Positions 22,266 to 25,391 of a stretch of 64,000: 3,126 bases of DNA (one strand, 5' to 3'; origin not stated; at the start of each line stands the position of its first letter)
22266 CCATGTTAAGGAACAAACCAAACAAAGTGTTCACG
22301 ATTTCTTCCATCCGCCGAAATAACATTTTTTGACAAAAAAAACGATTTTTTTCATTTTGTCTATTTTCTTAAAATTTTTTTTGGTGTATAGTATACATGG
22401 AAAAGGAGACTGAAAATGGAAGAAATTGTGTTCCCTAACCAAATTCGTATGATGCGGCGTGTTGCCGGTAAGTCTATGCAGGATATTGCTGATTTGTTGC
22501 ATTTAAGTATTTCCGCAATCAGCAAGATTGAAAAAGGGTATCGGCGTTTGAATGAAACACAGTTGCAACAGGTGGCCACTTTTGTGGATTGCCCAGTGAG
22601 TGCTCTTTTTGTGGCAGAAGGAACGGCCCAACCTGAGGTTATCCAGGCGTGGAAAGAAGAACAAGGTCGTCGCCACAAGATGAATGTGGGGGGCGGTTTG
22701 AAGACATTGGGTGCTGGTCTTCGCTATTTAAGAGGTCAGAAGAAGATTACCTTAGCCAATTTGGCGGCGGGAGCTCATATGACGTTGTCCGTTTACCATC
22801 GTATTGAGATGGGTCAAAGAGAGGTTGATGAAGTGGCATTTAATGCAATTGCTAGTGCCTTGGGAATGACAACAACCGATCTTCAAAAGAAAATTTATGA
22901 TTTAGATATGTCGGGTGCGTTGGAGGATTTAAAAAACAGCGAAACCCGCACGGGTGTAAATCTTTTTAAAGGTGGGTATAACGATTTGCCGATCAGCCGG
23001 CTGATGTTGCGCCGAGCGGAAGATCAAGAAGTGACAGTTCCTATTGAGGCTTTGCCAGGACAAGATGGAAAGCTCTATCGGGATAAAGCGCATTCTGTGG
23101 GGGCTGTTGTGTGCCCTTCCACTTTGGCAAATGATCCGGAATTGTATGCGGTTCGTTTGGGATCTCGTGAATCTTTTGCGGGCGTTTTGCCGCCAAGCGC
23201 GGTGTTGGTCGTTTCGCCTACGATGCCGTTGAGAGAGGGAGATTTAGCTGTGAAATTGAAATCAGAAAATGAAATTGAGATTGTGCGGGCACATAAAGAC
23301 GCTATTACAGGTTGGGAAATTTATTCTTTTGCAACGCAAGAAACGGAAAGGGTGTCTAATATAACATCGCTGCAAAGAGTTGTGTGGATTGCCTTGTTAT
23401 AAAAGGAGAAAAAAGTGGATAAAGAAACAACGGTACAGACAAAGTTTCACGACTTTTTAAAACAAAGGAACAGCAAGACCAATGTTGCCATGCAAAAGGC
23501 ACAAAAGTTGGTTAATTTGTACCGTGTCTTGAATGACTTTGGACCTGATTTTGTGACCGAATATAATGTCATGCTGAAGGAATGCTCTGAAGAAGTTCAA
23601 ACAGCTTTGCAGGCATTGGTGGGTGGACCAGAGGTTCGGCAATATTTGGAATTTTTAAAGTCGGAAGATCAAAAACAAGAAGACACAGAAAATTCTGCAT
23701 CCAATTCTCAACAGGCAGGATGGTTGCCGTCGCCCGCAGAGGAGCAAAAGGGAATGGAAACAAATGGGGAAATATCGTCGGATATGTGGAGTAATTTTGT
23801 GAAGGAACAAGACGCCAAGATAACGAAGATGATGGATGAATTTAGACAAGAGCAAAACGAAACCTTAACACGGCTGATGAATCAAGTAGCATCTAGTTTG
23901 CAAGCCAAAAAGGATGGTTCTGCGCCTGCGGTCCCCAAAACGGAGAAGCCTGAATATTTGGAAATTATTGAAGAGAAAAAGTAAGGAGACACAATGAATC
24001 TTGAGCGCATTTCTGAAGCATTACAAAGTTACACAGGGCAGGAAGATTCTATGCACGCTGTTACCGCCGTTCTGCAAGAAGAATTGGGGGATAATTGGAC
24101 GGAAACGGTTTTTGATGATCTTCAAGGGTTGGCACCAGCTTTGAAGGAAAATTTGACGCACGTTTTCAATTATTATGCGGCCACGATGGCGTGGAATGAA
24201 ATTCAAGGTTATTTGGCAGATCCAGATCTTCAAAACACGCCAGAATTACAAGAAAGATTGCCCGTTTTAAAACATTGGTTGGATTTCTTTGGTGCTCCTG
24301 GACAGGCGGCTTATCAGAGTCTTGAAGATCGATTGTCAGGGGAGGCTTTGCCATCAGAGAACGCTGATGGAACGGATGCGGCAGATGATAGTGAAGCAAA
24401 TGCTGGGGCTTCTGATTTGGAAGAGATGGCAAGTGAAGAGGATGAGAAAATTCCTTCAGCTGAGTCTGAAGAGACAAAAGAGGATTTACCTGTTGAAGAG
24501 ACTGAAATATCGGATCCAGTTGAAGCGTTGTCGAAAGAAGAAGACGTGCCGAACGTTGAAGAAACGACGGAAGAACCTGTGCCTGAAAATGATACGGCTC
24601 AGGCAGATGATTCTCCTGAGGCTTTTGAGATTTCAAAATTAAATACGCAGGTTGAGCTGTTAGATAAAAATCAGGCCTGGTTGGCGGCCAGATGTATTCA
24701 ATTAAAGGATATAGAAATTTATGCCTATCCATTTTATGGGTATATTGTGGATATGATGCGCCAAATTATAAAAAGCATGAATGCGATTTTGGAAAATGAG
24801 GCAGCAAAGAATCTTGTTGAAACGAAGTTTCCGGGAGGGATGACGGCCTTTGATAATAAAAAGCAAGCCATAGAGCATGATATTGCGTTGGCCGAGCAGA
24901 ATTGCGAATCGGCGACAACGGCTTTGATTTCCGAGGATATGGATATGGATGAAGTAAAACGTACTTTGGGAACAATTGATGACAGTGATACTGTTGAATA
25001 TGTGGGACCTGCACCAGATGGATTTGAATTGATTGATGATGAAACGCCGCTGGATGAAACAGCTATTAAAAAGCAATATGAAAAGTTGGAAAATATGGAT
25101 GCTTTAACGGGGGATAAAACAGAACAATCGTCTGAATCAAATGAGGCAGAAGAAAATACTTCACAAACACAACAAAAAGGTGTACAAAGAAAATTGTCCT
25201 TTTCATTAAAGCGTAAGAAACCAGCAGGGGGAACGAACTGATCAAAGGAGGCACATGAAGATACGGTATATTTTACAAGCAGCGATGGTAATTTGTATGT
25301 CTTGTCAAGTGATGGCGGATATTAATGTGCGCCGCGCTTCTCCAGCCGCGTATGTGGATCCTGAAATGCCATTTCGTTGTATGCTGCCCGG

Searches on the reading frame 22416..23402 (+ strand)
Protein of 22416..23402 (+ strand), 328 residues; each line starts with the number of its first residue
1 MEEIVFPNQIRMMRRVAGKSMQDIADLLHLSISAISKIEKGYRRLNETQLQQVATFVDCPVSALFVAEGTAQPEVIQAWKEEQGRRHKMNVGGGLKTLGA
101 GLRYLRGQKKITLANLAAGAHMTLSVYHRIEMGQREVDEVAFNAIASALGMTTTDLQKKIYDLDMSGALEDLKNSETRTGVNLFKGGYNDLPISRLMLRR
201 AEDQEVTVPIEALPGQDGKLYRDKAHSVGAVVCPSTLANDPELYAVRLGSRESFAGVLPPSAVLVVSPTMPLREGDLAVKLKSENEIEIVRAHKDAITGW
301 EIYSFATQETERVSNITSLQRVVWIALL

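Call 6: search_protein_families(library=pfam, proteins=[window:22416-23402:+], max_evalue=0.01)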
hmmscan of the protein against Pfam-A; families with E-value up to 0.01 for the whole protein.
window:22416-23402:+ (328 aa): 8 families
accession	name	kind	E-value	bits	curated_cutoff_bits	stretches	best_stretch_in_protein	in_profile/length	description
PF01381.28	HTH_3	-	6.9e-16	58.5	23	2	10-62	1-53/55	Helix-turn-helix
PF13560.12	HTH_31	-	5.5e-15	55.9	27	2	98-155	2-60/64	Helix-turn-helix domain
PF12844.13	HTH_19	-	4.7e-10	39.7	30.2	2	10-58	4-52/64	Helix-turn-helix domain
PF13443.12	HTH_26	-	0.00013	22.6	22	0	102-156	2-57/63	Cro/C1-type HTH DNA-binding domain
PF13413.12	HTH_25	-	0.0021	18.3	24.6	0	11-47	3-40/62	Helix-turn-helix domain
PF09202.17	Rio2_N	-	0.0034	18.1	27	1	125-197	10-80/82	Rio2, N-terminal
PF13384.12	HTH_23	-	0.0052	17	24.6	0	10-45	8-44/50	Homeodomain-like domain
PF08281.18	Sigma70_r4_2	-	0.0066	16.5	25.7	0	12-35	20-43/54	Sigma-70, region 4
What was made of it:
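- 22416..23402 (+): Double XRE-type HTH protein (328 aa). It is the most conserved gene of the block and always lies directly downstream of the array when the partner module is present. Pfam HTH_3 twice (call 6).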

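Call 74: search_solved_structures(query=window:22416-23399:+, max_evalue=0.01)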
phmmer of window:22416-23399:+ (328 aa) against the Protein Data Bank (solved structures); distinct sequences matched with E-value up to 0.01: 2.
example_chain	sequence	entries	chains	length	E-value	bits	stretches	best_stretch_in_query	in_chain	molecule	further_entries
3f51_A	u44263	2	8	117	0.00065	22.4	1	97-172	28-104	Clp gene regulator (ClgR)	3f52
2b5a_A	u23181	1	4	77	0.0023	20.6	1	6-65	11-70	C.BclI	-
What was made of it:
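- Tried and rejected: The HTH protein matched only generic XRE domains (call 74).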

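Call 90: search_protein_families(library=ncbifam, proteins=[window:22416-23399:+], max_evalue=0.5)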
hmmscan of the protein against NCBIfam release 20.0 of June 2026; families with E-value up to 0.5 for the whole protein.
window:22416-23399:+ (328 aa): 16 families
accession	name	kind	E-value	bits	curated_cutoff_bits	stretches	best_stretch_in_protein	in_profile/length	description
NF006015.0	PRK08154.1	subfamily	1.9e-07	30.6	204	2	8-77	33-102/314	anaerobic benzoate catabolism transcriptional regulator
TIGR03070.1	couple_hipB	subfamily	2.9e-07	30.3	71.65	2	8-53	5-50/58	type II toxin-antitoxin system Y4mF family antitoxin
NF041677.1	trans_regClgR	equivalog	8.8e-07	29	170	2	8-70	11-73/113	transcriptional regulator ClgR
NF046032.1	TransRegSlrRBacil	equivalog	1.2e-06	28.7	250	1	10-70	6-67/149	HTH-type transcriptional regulator SlrR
NF041951.1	phage_RstR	subfamily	2.5e-06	27.7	80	2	6-71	3-68/108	RstR family transcriptional repressor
NF047948.1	male_kill_WMK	equivalog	3.9e-05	23.2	300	2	102-159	10-67/300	WO male-killing family protein Wmk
NF058600.1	TransRegSco1979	equivalog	0.00054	19.1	350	1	3-53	6-56/280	Sco1979 family transcriptional regulator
NF010465.0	PRK13890.1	equivalog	0.0017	18.4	96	1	3-65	4-65/121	conjugal transfer protein TrbA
NF038139.1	Reg_Aceta_RamB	equivalog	0.004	15.9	700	0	9-57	6-54/465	acetate metabolism transcriptional regulator RamB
NF007257.0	PRK09706.1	subfamily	0.0042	16.9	101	1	1-75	1-75/135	transcriptional repressor DicA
NF007408.0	PRK09943.1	equivalog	0.0077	15.8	211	1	8-76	10-79/185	HTH-type transcriptional regulator PuuR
TIGR02612.1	mob_myst_A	hypoth_equivalog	0.037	13.9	122.6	0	10-72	30-94/150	mobile mystery protein A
TIGR00270.2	TIGR00270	equivalog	0.081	12.7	110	0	6-41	76-111/159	multiprotein bridging factor aMBF1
TIGR02937.1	sigma70-ECF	superfamily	0.081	12.5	42.9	1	10-41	125-156/165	sigma-70 family RNA polymerase sigma factor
NF003057.0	PRK03975.1-5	subfamily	0.13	12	168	0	15-41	17-43/134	putative transcriptional regulator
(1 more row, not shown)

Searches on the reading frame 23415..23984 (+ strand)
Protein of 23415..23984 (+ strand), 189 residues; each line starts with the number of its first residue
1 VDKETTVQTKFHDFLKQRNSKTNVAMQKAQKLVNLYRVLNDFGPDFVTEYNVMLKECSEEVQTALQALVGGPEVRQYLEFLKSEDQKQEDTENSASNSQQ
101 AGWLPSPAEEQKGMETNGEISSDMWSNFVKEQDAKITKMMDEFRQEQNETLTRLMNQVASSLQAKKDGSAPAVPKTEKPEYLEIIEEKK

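Call 6: search_protein_families(library=pfam, proteins=[window:23415-23984:+], max_evalue=0.01)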
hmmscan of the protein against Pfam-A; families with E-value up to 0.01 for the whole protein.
window:23415-23984:+ (189 aa): 1 family
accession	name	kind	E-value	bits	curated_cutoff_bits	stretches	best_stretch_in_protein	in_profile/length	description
PF06972.17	GIP1_N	-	0.0011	19.5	26.4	0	130-157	17-45/60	GBF-interacting protein 1 N-terminal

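Call 57: search_protein_families(library=pfam, alignment_id=A8, max_evalue=1)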
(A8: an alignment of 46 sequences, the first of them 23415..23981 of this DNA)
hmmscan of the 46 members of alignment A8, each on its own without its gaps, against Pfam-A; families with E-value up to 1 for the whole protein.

A. member 1, window:23415-23981:+ (189 aa): 2 families
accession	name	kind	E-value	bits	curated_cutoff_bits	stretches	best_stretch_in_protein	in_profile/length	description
PF06972.17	GIP1_N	-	0.0011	19.5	26.4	1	130-157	17-45/60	GBF-interacting protein 1 N-terminal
PF08066.17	PMC2NT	-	0.038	15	23.3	1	126-180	7-62/91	PMC2NT (NUC016) domain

B. families by the number of members that match (of 46 scanned): 50 families (the first 25 are shown)
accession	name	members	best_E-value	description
PF09279.17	EF-hand_like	2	0.16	Phosphoinositide-specific phospholipase C, efhand-like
PF08505.15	MMR1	1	0.00035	Mitochondrial Myo2 receptor-related protein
PF06972.17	GIP1_N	1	0.0011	GBF-interacting protein 1 N-terminal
PF04545.22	Sigma70_r4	1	0.0019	Sigma-70, region 4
PF04610.19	TrbL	1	0.0025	TrbL/VirB6 plasmid conjugal transfer protein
PF06381.16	Phage_portal_3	1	0.0042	Phage portal protein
PF18863.6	AbiJ_NTD4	1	0.0065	AbiJ N-terminal domain 4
PF25398.1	CUX1_N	1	0.0095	CUX1-like, N-terminal tRNA-binding arm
PF23768.1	DUF7167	1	0.014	Domain of unknown function (DUF7167)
PF03958.22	Secretin_N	1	0.015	Bacterial type II/III secretion system short domain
PF02828.21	L27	1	0.016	L27 domain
PF01496.24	V_ATPase_I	1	0.016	V-type ATPase 116kDa subunit family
PF00082.27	Peptidase_S8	1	0.016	Subtilase family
PF11503.13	YNR034W-A-like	1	0.019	YNR034W-A-like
PF17716.6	RIMC1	1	0.02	RAB7A-interacting MON1-CCZ1 complex subunit 1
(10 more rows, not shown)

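Call 90: search_protein_families(library=ncbifam, proteins=[window:23415-23981:+], max_evalue=0.5)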
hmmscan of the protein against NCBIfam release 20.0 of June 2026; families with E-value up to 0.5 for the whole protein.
window:23415-23981:+ (189 aa): 3 families
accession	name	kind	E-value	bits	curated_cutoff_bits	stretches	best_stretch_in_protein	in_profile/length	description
NF047507.1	TPR_BatC_Lepto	exception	0.01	15.3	175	1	57-147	115-198/214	TPR repeat-containing protein BatC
NF050009.1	TA_VapB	equivalog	0.089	13.3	60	0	73-103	15-43/65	type II toxin-antitoxin system VapB family antitoxin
TIGR04346.1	DotA_TraY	subfamily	0.33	9.5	100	1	44-161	268-374/656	DotA/TraY family protein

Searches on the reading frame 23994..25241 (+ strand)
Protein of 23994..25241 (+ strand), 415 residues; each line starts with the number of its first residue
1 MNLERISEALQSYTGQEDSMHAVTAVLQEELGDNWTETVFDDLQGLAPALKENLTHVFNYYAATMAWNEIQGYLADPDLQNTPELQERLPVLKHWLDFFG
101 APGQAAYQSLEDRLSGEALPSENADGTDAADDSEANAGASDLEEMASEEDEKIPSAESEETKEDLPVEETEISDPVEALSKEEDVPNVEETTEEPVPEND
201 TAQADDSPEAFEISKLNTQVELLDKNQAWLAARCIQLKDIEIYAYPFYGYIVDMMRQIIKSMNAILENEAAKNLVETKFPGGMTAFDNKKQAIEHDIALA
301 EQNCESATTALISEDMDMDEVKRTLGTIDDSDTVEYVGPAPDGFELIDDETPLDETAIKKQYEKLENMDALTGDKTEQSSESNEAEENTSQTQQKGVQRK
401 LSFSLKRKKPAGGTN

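Call 6: search_protein_families(library=pfam, proteins=[window:23994-25241:+], max_evalue=0.01)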
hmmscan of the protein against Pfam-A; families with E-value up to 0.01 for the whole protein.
window:23994-25241:+ (415 aa): 0 families

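Call 90: search_protein_families(library=ncbifam, proteins=[window:23994-25238:+], max_evalue=0.5)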
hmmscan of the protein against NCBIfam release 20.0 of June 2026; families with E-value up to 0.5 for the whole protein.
window:23994-25238:+ (415 aa): 1 family
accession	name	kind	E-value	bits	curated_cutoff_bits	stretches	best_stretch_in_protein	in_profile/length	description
NF003343.0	PRK04358.1-4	equivalog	0.11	11.8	308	1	214-270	65-120/228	hypothetical protein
